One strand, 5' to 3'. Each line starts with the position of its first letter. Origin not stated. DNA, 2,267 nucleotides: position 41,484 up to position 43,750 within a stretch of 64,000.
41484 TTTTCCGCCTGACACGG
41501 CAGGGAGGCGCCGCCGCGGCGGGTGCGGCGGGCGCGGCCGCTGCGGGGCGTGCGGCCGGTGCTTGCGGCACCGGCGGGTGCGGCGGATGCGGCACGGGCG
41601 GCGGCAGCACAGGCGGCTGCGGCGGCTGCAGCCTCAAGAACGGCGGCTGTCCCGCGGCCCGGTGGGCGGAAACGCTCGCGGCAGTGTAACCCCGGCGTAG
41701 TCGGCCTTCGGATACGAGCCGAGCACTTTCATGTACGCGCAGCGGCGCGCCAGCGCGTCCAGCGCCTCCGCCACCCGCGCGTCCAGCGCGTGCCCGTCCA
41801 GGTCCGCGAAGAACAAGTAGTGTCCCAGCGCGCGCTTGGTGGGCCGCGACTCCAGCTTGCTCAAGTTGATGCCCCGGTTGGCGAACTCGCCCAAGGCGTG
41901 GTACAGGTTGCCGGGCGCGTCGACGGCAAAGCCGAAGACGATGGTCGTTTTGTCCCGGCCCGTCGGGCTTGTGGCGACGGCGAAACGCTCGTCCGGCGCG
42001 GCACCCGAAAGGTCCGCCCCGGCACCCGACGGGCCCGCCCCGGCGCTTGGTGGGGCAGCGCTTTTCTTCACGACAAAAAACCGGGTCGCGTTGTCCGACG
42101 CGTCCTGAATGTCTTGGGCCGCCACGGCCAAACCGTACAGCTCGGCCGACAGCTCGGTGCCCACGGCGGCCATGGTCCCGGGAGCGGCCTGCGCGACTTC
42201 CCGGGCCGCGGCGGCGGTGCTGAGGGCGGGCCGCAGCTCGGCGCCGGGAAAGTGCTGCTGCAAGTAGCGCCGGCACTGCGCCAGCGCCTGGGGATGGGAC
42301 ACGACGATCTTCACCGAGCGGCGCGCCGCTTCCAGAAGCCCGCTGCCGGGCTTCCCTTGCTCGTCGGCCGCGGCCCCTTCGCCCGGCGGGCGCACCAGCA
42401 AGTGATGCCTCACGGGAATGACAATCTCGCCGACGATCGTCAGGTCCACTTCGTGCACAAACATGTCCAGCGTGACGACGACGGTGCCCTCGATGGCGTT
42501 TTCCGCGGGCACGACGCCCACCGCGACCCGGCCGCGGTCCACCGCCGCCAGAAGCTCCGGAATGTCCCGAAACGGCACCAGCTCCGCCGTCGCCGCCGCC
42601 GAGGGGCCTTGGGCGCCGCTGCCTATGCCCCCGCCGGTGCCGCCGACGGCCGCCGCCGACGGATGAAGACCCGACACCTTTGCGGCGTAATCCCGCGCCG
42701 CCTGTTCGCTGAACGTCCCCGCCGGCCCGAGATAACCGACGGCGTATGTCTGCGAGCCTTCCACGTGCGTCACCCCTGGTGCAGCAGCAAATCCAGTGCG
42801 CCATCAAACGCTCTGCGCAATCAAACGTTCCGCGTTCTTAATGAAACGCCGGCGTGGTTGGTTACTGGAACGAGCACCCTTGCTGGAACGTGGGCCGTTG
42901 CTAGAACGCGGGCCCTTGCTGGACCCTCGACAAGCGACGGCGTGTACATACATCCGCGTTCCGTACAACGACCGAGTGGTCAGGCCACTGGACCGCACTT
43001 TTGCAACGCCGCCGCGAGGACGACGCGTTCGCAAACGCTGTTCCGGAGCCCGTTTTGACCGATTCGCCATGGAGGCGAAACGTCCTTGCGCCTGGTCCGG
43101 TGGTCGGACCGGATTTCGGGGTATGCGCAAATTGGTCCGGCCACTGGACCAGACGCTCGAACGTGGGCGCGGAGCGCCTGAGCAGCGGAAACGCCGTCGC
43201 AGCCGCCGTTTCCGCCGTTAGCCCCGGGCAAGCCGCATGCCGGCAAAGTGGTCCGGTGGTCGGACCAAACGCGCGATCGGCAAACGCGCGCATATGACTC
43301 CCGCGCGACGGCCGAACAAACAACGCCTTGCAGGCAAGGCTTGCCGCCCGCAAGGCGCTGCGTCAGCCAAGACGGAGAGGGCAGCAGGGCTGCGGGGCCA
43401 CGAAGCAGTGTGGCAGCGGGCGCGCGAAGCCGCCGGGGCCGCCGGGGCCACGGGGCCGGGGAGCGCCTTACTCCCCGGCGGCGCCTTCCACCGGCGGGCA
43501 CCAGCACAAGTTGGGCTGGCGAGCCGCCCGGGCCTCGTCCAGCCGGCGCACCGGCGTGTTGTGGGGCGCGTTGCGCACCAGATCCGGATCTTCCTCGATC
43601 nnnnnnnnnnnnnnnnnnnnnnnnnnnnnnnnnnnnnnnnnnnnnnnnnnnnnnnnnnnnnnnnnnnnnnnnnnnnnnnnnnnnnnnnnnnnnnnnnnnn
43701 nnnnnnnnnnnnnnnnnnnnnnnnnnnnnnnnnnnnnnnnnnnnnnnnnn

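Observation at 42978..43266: Two diverged 156-bp tandem units, each bounded by inverted 17-nt palindromic hairpin motifs (BIME/MITE-like element pair)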

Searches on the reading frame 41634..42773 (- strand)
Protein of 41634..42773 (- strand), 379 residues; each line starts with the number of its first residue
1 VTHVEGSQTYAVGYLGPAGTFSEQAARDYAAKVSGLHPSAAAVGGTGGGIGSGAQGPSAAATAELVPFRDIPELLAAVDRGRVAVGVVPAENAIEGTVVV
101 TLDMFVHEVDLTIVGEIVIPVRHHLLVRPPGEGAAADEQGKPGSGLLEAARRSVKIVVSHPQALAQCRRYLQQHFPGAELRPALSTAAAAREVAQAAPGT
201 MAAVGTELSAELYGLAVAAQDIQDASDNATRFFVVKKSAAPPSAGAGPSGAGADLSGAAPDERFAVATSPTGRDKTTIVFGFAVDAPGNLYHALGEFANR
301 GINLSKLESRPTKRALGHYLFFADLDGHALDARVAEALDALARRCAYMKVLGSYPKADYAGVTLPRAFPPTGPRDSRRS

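Call 8: search_protein_families(library=pfam, proteins=[window:41634-42773:-], max_evalue=0.01)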
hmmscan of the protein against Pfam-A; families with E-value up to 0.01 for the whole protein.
window:41634-42773:- (379 aa): 2 families
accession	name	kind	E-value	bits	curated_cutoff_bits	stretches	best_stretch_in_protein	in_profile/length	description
PF00800.23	PDT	-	1.7e-53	181.6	25.2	1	61-238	21-179/181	Prephenate dehydratase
PF01842.31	ACT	-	6.3e-08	32.7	27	1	277-342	2-65/66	ACT domain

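Call 23: find_homologous_proteins(query=window:41634-42764:-, max_evalue=1e-20)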
Query window:41634-42764:- (376 aa): 4579 proteins with E <= 1e-20 among 8000 candidates; the best 120 are listed.
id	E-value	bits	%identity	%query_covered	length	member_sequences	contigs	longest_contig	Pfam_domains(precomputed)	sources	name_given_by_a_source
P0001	3.3e-237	805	100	100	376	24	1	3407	PF00800.24,PF01842.32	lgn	-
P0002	1.9e-145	503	70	98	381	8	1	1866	PF00800.24,PF01842.32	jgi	-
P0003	2.2e-124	434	66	96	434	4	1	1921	PF00800.24,PF01842.32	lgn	-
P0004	8.5e-120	419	61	98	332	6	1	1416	PF00800.24,PF01842.32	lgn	-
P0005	1.4e-116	408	61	99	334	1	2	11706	PF00800.24,PF01842.32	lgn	-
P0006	3.2e-116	407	56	97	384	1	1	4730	PF00800.24,PF01842.32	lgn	-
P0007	3.1e-114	400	61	97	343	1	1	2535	PF00800.24,PF01842.32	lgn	-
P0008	2.6e-113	397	58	97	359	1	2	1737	PF00800.24,PF01842.32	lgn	-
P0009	1.9e-104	368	98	47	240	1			PF00800.24,PF01842.32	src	-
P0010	1.1e-96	343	56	92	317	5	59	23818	PF00800.24,PF01842.32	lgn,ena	-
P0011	1.1e-93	333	56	92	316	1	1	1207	PF00800.24,PF01842.32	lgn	-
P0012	9.5e-89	317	50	98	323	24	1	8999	PF00800.24,PF01842.32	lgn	-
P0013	9.6e-89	317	53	92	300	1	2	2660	PF00800.24,PF01842.32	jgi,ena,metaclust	metaclust:\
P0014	1.5e-88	316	51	97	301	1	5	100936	PF00800.24,PF01842.32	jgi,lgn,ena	-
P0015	3.3e-87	311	51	93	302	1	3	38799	PF00800.24,PF01842.32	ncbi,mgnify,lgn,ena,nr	ncbi:MAG: hypothetical protein BAA04_06475 [Firmicutes bacterium ZCTH02-B6]|mgnify:CR=1 FL=1|nr:MAG:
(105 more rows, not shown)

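Call 24: find_encoding_contigs(protein=P0002, flank=6000, max_places=4)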
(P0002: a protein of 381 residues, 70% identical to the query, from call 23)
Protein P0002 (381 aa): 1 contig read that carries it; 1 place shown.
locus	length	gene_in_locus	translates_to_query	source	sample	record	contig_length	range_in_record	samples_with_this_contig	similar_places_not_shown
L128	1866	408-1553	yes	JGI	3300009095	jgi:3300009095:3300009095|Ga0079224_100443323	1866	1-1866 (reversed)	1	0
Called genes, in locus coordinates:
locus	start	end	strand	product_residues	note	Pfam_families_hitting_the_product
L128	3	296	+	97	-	?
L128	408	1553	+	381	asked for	PF00800:PDT, PF01842:ACT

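Call 25: find_encoding_contigs(protein=P0005, flank=6000, max_places=4)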
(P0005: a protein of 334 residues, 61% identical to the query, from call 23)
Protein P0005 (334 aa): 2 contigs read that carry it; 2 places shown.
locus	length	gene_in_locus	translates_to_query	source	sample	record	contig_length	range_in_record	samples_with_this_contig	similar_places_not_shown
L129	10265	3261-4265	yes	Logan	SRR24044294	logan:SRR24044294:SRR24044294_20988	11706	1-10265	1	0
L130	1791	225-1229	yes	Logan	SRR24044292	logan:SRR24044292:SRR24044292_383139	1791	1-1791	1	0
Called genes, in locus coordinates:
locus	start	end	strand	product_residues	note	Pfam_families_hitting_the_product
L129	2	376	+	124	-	?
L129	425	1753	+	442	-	PF02347:GDC-P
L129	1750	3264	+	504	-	PF02347:GDC-P, PF00266:Aminotran_5, PF21478:GcvP2_C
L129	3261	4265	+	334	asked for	PF00800:PDT, PF01842:ACT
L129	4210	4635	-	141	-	-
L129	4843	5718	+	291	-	PF01418:HTH_6, PF13580:SIS_2 (faint), PF01380:SIS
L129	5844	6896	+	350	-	PF13531:SBP_bac_11, PF01547:SBP_bac_1, PF13416:SBP_bac_8, PF13343:SBP_bac_6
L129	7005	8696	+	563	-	PF00528:BPD_transp_1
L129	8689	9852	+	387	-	PF00005:ABC_tran, PF13304:AAA_21 (faint), PF08402:TOBE_2 (weak)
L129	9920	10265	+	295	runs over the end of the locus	PF03446:NAD_binding_2, PF00393:6PGD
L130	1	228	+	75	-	?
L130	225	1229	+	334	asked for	PF00800:PDT, PF01842:ACT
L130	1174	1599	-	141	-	-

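Call 26: find_encoding_contigs(protein=P0003, flank=6000, max_places=4)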
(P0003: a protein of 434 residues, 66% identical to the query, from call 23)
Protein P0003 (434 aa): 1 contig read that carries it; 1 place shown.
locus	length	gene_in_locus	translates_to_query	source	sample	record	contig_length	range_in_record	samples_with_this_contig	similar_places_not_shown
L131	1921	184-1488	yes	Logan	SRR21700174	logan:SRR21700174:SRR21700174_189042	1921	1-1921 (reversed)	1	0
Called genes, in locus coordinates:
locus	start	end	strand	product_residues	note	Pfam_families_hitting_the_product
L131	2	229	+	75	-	?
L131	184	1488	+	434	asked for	PF00800:PDT, PF01842:ACT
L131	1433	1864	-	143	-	-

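Call 52: list_cluster_members(proteins=[P0121, P0001])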
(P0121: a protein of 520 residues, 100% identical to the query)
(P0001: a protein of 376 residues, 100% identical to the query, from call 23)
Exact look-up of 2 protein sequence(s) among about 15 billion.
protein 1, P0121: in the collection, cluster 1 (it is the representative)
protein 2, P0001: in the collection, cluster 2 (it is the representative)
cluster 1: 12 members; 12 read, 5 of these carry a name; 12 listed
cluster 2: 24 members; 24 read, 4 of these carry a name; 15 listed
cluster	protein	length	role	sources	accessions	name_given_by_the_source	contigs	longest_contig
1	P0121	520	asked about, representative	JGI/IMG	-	-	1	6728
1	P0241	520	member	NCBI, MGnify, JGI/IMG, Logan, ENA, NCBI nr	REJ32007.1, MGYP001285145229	MAG: allantoinase [Bacillota bacterium] | CR=1 FL=1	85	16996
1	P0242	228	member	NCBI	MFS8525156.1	MAG: dihydroorotase family protein, partial [Limnochordales bacterium]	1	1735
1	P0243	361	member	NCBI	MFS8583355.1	MAG: dihydroorotase family protein, partial [Limnochordales bacterium]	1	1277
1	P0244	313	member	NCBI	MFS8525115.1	MAG: dihydroorotase family protein, partial [Limnochordales bacterium]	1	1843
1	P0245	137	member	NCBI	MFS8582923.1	MAG: amidohydrolase family protein, partial [Limnochordales bacterium]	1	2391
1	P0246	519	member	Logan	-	-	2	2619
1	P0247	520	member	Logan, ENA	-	-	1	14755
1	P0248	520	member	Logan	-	-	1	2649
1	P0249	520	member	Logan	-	-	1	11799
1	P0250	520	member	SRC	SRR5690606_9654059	-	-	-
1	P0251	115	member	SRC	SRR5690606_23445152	-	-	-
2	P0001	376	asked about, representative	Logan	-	-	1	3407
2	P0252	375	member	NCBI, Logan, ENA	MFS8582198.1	MAG: prephenate dehydratase domain-containing protein [Limnochordales bacterium]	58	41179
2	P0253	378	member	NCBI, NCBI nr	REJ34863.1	MAG: hypothetical protein DIU83_02825 [Bacillota bacterium]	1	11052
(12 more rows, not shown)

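Call 53: find_encoding_contigs(protein=P0241, flank=10000, max_places=10)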
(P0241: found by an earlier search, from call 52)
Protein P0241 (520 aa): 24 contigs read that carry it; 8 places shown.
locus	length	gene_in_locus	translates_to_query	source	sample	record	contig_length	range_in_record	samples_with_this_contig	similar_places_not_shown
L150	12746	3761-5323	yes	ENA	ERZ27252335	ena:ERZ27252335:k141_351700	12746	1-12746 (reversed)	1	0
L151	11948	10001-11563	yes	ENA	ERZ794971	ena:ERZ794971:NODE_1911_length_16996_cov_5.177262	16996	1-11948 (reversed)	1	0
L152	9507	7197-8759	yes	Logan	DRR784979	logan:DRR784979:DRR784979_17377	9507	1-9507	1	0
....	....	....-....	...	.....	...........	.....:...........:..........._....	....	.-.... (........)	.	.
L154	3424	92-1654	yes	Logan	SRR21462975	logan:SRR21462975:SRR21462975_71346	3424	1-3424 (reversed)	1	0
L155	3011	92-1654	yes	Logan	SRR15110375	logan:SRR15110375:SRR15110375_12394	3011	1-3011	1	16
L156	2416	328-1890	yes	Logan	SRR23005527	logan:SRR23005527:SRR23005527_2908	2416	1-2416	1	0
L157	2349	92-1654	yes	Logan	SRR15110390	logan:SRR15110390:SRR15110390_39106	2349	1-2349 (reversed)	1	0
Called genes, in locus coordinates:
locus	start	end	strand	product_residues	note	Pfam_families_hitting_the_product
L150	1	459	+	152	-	?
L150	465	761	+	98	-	PF12769:PNTB_4TM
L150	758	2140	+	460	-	PF02233:PNTB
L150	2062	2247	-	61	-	-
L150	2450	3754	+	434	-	PF07690:MFS_1, PF03092:BT1 (faint), PF07690:MFS_1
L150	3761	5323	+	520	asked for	PF12890:DHOase, PF01979:Amidohydro_1, PF07969:Amidohydro_3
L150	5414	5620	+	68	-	-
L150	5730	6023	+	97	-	PF07875:Coat_F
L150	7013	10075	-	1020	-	PF03797:Autotransporter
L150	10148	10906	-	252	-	PF03797:Autotransporter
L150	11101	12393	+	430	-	PF07690:MFS_1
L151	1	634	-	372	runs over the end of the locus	PF08240:ADH_N, PF16912:Glu_dehyd_C, PF00107:ADH_zinc_N, PF13602:ADH_zinc_N_2 (weak)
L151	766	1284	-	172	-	-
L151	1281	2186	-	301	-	-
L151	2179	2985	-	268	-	PF04542:Sigma70_r2 (weak), PF08281:Sigma70_r4_2, PF04545:Sigma70_r4 (weak)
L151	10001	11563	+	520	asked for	PF12890:DHOase, PF01979:Amidohydro_1, PF07969:Amidohydro_3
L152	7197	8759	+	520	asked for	PF12890:DHOase, PF01979:Amidohydro_1, PF07969:Amidohydro_3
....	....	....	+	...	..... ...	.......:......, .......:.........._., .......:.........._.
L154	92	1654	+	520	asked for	PF12890:DHOase, PF01979:Amidohydro_1, PF07969:Amidohydro_3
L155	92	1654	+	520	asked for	PF12890:DHOase, PF01979:Amidohydro_1, PF07969:Amidohydro_3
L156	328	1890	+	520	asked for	PF12890:DHOase, PF01979:Amidohydro_1, PF07969:Amidohydro_3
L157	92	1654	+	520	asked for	PF12890:DHOase, PF01979:Amidohydro_1, PF07969:Amidohydro_3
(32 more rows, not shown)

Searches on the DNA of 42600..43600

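Call 6: search_rna_families(source=window, start=42600, end=43600, threshold=evalue, max_evalue=10)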
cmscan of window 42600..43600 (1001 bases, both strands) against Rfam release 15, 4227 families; matches with E-value up to 10: 10.
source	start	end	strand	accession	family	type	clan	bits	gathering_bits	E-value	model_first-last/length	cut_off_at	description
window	43080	43164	+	RF04261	MIR1861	Gene; miRNA;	-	39.9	88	6.2e-07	1-110/110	no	MIR1861 microRNA precursor family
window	43080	43164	-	RF03712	MIR6450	Gene; miRNA;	-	22.9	70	0.081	1-107/107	no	MIR6450 microRNA precursor family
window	43086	43159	+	RF03215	mir-5360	Gene; miRNA;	-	16.6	79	3.2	1-81/81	no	mir-5360 microRNA precursor family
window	43303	43362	-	RF00700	mir-375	Gene; miRNA;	-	16.2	46.7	1.5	1-67/67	no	mir-375 microRNA precursor family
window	42762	42850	-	RF01886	HSR-omega_2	Gene; lncRNA;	-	16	55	1.8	1-87/87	no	Heat shock gene hsromega conserved region 2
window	43084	43155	+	RF03696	mir-4904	Gene; miRNA;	-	15.7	100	8.2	1-79/79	no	mir-4904 microRNA precursor family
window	42967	43049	+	RF02133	HOXB13-AS1_2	Gene; lncRNA;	-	11.9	40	6.7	1-81/81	no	HOXB13 antisense RNA 1 conserved region 2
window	43475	43498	-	RF01681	P4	Gene; sRNA;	-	11.4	37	3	86-109/215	no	Pseudomonas sRNA P4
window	43057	43160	-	RF01670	P17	Gene; sRNA;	-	9.7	45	9.3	1-282/282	no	Pseudomonas sRNA P17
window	42600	42681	+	RF01390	isrG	Gene; sRNA;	-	9.5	100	5.8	195-279/279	5'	isrG Hfq binding RNA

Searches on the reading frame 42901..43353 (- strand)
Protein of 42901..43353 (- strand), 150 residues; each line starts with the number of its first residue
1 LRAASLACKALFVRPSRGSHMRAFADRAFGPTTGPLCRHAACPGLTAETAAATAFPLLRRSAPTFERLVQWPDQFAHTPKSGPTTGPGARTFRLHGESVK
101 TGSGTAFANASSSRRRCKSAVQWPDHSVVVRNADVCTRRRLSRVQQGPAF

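Call 8: search_protein_families(library=pfam, proteins=[window:42901-43353:-], max_evalue=0.01)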
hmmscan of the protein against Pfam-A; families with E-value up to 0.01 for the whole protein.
window:42901-43353:- (150 aa): 0 families
